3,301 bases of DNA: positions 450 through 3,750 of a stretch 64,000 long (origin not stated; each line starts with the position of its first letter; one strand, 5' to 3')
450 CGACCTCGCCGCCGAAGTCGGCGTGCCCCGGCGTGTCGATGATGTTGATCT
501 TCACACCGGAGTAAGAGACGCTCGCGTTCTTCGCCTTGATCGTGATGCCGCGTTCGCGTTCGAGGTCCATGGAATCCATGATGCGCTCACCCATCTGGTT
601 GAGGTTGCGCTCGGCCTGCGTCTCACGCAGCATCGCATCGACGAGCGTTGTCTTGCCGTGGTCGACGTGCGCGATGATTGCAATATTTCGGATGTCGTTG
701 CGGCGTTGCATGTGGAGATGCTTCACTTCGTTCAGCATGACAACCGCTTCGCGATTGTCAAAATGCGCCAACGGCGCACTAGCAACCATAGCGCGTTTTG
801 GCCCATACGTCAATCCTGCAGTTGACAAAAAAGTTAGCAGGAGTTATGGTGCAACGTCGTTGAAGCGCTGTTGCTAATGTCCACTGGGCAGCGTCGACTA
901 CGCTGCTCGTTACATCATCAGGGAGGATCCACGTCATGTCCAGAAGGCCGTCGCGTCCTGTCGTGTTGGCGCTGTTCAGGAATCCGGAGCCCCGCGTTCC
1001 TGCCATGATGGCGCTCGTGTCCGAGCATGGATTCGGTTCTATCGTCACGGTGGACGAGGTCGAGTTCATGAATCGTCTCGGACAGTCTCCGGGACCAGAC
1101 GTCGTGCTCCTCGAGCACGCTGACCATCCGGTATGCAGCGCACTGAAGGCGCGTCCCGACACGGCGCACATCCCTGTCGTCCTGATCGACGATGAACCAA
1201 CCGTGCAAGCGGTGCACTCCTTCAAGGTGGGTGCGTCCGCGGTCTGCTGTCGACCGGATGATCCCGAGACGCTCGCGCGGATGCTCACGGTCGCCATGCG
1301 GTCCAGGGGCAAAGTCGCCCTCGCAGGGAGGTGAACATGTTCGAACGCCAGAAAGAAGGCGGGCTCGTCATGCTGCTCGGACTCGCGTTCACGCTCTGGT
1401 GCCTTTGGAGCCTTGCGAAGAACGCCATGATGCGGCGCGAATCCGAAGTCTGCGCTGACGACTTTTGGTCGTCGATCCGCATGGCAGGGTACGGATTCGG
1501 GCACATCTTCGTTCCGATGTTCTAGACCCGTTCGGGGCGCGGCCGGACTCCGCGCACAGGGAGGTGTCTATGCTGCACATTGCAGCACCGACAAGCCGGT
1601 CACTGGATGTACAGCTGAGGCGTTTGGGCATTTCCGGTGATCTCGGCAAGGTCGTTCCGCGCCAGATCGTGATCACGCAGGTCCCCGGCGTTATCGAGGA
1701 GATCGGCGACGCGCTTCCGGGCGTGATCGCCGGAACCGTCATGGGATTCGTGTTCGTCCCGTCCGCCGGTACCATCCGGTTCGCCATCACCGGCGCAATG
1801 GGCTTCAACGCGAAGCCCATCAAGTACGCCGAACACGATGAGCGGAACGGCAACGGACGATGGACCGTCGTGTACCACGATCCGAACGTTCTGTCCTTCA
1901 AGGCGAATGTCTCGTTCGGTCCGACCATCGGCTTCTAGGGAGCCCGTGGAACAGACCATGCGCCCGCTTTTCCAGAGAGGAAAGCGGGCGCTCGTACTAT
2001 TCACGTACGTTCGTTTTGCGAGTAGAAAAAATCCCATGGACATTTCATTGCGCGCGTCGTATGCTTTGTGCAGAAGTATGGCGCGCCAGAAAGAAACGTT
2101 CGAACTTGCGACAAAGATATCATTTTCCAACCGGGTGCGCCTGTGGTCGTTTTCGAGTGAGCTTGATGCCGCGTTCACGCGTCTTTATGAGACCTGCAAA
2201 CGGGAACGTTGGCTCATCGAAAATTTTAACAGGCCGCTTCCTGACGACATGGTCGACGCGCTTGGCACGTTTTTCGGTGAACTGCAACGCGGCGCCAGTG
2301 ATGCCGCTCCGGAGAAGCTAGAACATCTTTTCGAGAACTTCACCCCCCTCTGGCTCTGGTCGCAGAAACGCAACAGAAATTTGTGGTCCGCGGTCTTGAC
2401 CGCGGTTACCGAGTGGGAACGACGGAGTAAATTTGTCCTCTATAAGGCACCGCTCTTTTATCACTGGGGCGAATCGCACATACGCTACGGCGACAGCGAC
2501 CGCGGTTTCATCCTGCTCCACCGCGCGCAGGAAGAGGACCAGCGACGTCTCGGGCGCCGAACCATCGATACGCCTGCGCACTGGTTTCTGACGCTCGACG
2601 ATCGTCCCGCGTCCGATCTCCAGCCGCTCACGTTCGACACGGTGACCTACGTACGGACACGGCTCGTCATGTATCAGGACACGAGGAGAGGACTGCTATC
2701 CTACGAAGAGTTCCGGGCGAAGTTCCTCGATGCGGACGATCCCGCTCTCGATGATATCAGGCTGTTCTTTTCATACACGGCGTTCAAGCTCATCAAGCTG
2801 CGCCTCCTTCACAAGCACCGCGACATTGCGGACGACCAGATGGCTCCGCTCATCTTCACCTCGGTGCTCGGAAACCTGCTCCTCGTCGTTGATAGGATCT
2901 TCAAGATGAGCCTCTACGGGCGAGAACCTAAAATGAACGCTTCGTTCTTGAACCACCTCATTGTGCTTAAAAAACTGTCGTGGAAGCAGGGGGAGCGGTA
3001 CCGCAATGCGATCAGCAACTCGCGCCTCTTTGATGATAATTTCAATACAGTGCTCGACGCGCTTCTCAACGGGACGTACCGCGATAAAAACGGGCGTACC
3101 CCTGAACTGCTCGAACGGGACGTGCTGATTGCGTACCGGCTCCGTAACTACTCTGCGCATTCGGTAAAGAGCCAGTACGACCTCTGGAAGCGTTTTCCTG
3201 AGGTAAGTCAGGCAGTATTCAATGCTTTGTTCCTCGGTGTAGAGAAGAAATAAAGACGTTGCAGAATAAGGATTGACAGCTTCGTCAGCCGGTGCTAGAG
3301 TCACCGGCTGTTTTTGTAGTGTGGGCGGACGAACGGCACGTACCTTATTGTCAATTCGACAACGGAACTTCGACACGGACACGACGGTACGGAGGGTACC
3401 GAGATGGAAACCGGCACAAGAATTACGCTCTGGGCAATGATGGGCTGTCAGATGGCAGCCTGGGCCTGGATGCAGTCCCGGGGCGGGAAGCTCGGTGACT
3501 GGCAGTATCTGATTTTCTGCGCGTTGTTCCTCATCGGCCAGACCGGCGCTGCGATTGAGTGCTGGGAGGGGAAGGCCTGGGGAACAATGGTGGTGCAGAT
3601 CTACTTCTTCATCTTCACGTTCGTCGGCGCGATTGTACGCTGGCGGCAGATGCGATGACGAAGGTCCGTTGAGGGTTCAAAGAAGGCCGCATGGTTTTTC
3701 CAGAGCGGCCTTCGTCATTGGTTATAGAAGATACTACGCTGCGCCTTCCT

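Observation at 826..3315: Four-gene operon: pseudo-receiver, two small hydrophobic proteins and an RNxxAH (HEPN/Abi-like) protein, a candidate defence or stress module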

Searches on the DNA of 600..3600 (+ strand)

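Call 88: search_rna_families(source=window, start=600, end=3600, threshold=evalue, max_evalue=5)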
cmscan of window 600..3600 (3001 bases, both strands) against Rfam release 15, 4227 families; matches with E-value up to 5: 0.
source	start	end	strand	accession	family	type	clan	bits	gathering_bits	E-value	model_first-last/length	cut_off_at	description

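Call 101: search_rna_families(sources=[L001, L002, L004, L006, L008, L010, L014, L015, L019, L022, L036, L055, L095, L097, L096], threshold=gathering)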
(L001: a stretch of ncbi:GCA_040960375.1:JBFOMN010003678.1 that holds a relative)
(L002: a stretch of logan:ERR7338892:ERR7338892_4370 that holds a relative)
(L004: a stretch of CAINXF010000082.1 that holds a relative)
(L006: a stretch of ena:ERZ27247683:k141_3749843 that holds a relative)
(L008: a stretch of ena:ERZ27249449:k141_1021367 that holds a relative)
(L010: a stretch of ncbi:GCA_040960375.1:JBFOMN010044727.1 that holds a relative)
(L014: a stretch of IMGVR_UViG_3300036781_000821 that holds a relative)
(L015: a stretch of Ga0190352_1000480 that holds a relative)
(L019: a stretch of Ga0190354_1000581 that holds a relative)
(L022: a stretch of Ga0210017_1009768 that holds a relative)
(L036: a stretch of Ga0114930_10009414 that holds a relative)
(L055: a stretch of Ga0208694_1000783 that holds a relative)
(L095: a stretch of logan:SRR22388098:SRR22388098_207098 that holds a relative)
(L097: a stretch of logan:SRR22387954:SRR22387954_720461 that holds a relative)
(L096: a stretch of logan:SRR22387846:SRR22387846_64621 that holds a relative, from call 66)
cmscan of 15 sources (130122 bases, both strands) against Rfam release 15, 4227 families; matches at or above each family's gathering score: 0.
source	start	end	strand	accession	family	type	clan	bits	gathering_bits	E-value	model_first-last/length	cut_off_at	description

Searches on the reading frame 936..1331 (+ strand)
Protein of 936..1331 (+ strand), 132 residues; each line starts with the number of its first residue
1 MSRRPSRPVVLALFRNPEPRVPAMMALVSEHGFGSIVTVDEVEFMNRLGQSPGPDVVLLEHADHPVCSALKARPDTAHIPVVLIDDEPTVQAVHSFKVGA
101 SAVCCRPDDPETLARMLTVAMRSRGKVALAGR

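Call 4: search_protein_families(library=padloc, proteins=[window:936-1331:+], max_evalue=1)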
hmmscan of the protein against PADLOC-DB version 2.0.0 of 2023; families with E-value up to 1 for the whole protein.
window:936-1331:+ (132 aa): 0 families

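Call 5: search_protein_families(library=ncbifam, proteins=[window:936-1331:+], max_evalue=1)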
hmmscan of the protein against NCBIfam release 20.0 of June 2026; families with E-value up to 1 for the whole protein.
window:936-1331:+ (132 aa): 3 families
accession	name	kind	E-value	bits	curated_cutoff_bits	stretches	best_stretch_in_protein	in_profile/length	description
NF007135.0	PRK09581.1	equivalog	0.00052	18.9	474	1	55-109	53-109/457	PleD family two-component system response regulator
TIGR02154.1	PhoB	equivalog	0.0075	15.6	296.2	1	28-124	22-124/226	phosphate regulon transcriptional regulator PhoB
NF010125.0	PRK13602.1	equivalog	0.097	13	113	0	55-104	30-79/82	50S ribosomal protein L7ae-like protein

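Call 6: search_protein_families(library=pfam, proteins=[window:936-1331:+], max_evalue=1)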
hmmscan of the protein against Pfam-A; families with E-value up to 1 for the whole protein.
window:936-1331:+ (132 aa): 0 families

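Call 64: find_homologous_proteins(query=A8, max_evalue=0.01)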
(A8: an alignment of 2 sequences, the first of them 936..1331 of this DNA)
Query A8 (2 sequences) (132 aa, profile of the alignment): 7 proteins with E <= 0.01 among 1241 candidates.
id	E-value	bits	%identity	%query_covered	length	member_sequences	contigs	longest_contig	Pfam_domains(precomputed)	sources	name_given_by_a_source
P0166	7.8e-73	261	39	100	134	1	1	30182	-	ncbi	-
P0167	8.7e-70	251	100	100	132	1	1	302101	-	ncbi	ncbi:MAG: hypothetical protein V1907_01540 [Candidatus Kerfeldbacteria bacterium]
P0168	8.4e-60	218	39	100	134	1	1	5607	-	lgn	-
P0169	6.3e-57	209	40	100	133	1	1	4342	-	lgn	-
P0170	7.7e-54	199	62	100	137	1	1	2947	-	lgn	-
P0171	9.9e-42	160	39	100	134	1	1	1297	-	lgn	-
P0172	1.4e-23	101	39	98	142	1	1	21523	-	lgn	-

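Call 66: find_encoding_contigs(protein=P0172, flank=7000, max_places=2)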
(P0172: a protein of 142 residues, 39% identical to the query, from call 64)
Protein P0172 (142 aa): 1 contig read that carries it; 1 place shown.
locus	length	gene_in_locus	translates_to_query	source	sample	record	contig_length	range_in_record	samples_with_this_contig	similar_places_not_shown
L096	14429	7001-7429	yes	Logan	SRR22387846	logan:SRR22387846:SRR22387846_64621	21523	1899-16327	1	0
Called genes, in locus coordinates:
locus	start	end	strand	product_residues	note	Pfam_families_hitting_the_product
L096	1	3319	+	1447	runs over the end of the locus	PF13620:CarboxypepD_reg (weak)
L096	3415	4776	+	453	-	PF01225:Mur_ligase, PF21799:MurD-like_N (weak), PF08245:Mur_ligase_M, PF02875:Mur_ligase_C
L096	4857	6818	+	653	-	PF01436:NHL (faint), PF08450:SGL (faint), PF25021:TEN_NHL (faint), PF01731:Arylesterase (faint)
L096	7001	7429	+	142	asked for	-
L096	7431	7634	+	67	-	-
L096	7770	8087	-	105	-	-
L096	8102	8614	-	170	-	PF00160:Pro_isomerase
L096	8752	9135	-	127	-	PF06262:Zincin_1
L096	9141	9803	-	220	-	PF12705:PDDEXK_1 (weak)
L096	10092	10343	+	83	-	-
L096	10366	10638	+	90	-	-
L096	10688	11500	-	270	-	PF02673:BacA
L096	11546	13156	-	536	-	-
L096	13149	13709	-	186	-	PF00578:AhpC-TSA, PF08534:Redoxin, PF13905:Thioredoxin_8 (weak)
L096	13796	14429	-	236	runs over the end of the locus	PF01479:S4, PF00849:PseudoU_synth_2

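Call 75: search_protein_families(library=phrogs, proteins=[window:936-1331:+], max_evalue=0.01)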
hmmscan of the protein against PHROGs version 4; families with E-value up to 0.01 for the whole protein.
window:936-1331:+ (132 aa): 0 families

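Call 77: predict_structure(alignment_id=A10)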
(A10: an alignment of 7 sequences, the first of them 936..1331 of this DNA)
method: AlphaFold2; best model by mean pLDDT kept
length: 132 residues; sequences in the alignment: 7
mean_pLDDT: 83.5   pTM: 0.79
mean pLDDT of the five models: 83.5, 83.2, 80.3, 79.0, 72.1
residues with pLDDT >= 90: 58; 70-90: 55; 50-70: 9; < 50: 10
segments of 3 or more residues with pLDDT < 50: 1-4, 130-132
pLDDT, mean of each block of 10 residues (from residue 1): 67 91 91 91 91 90 89 89 78 80 88 91 59 37
secondary structure, 60 per line:
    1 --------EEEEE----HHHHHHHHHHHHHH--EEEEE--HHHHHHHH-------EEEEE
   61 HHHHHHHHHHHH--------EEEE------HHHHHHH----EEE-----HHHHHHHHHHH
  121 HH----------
elements in order: E9-13 H18-31 E34-38 H41-48 E56-60 H61-72 E81-84 H91-97 E102-104 H110-122

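Call 79: fold_search(model_id=the predicted structure, library=pdb)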
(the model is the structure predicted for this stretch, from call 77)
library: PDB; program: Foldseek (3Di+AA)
matches with E <= 10: 1653; with E <= 0.001: 166
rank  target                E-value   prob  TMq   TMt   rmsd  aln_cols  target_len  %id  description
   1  1i3c_B                8.5e-07  1.00  0.68  0.65   5.6       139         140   18  RESPONSE REGULATOR FOR CYANOBACTERIAL PHYTOCHROME, RCP1 (released 2002-03-06)
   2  1jlk_B                9.1e-07  1.00  0.67  0.64   5.7       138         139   19  Crystal structure of the Mn(2+)-bound form of response regulator Rcp1 (released 2002-03-13)
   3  4zyl_B                4.0e-06  1.00  0.68  0.63   3.0       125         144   14  Crystal structure of response regulator RPA3017 in red light signaling of R. palustris (released 2015-10-14)
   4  2jba_B                4.6e-06  1.00  0.70  0.76   3.1       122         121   24  PhoB response regulator receiver domain constitutively-active double mutant D53A and Y102C. (released 2007-01-04)
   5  4zyl_A                4.6e-06  1.00  0.67  0.62   3.0       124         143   14  Crystal structure of response regulator RPA3017 in red light signaling of R. palustris (released 2015-10-14)
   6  2jba_A                6.4e-06  1.00  0.72  0.76   2.8       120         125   22  PhoB response regulator receiver domain constitutively-active double mutant D53A and Y102C. (released 2007-01-04)
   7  9dvt_R                6.4e-06  1.00  0.69  0.41   3.1       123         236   22  Cryo-EM structure of RpaA bound to PkaiBC DNA and the CTD of the alpha subunit of RNAP from the cyanobacterium Synecho (released 2025-10-15)
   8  1zes_A                8.3e-06  1.00  0.75  0.81   2.4       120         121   23  BeF3- activated PhoB receiver domain (released 2005-09-20)
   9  9dvt_S                9.4e-06  1.00  0.70  0.42   3.1       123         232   22  Cryo-EM structure of RpaA bound to PkaiBC DNA and the CTD of the alpha subunit of RNAP from the cyanobacterium Synecho (released 2025-10-15)
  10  6xvu_C                9.4e-06  1.00  0.68  0.65   6.1       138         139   20  Bacteriophytochrome response regulator from Deinococcus radiodurans (released 2021-06-30)
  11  6xvu_D                1.1e-05  1.00  0.70  0.66   6.5       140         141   20  Bacteriophytochrome response regulator from Deinococcus radiodurans (released 2021-06-30)
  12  4hnr                  1.1e-05  1.00  0.73  0.79   2.2       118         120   19  High resolution structure of Chemotaxis response regulator CheY4 of Vibrio cholerae (released 2013-10-02)
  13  3bre_B                1.2e-05  1.00  0.76  0.33   2.6       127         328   21  Crystal Structure of P.aeruginosa PA3702 (released 2008-04-01)
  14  1zes_C                1.6e-05  1.00  0.75  0.82   2.4       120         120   23  BeF3- activated PhoB receiver domain (released 2005-09-20)
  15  1k68_A                1.6e-05  1.00  0.67  0.64   3.3       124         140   17  Crystal Structure of the Phosphorylated Cyanobacterial Phytochrome Response Regulator RcpA (released 2003-12-16)
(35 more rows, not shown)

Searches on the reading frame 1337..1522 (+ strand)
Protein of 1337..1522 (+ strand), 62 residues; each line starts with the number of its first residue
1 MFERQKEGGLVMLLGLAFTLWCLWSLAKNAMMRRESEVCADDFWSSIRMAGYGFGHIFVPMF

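Call 4: search_protein_families(library=padloc, proteins=[window:1337-1522:+], max_evalue=1)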
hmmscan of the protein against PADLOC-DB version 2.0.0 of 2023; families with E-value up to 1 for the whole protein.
window:1337-1522:+ (62 aa): 0 families

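Call 5: search_protein_families(library=ncbifam, proteins=[window:1337-1522:+], max_evalue=1)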
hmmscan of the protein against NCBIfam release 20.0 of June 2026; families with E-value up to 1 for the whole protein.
window:1337-1522:+ (62 aa): 0 families

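Call 6: search_protein_families(library=pfam, proteins=[window:1337-1522:+], max_evalue=1)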
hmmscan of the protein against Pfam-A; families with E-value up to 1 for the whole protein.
window:1337-1522:+ (62 aa): 1 family
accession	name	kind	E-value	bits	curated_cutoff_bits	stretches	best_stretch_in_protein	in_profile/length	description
PF16996.10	Asp4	-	0.48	11.1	27.7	1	9-21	41-53/55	Accessory secretory protein Sec Asp4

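Call 75: search_protein_families(library=phrogs, proteins=[window:1337-1522:+], max_evalue=0.01)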
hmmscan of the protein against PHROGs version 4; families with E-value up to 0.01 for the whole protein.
window:1337-1522:+ (62 aa): 0 families

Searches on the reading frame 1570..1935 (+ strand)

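Call 4: search_protein_families(library=padloc, proteins=[window:1570-1935:+], max_evalue=1)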
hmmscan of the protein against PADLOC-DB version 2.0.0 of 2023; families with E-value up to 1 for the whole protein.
window:1570-1935:+ (122 aa): 0 families

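Call 5: search_protein_families(library=ncbifam, proteins=[window:1570-1935:+], max_evalue=1)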
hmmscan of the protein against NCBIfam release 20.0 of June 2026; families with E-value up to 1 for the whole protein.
window:1570-1935:+ (122 aa): 0 families

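Call 6: search_protein_families(library=pfam, proteins=[window:1570-1935:+], max_evalue=1)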
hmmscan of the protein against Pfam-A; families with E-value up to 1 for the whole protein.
window:1570-1935:+ (122 aa): 2 families
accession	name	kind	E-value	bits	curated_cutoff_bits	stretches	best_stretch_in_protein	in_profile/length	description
PF24873.1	DUF2110_C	-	0.19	11.8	23.2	1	36-54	46-64/67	DUF2110 C-terminal domain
PF06897.17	DUF1269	-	0.29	11.9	26.9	1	48-78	1-32/100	Protein of unknown function (DUF1269)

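Call 75: search_protein_families(library=phrogs, proteins=[window:1570-1935:+], max_evalue=0.01)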
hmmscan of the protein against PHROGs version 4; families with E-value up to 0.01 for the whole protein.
window:1570-1935:+ (122 aa): 0 families
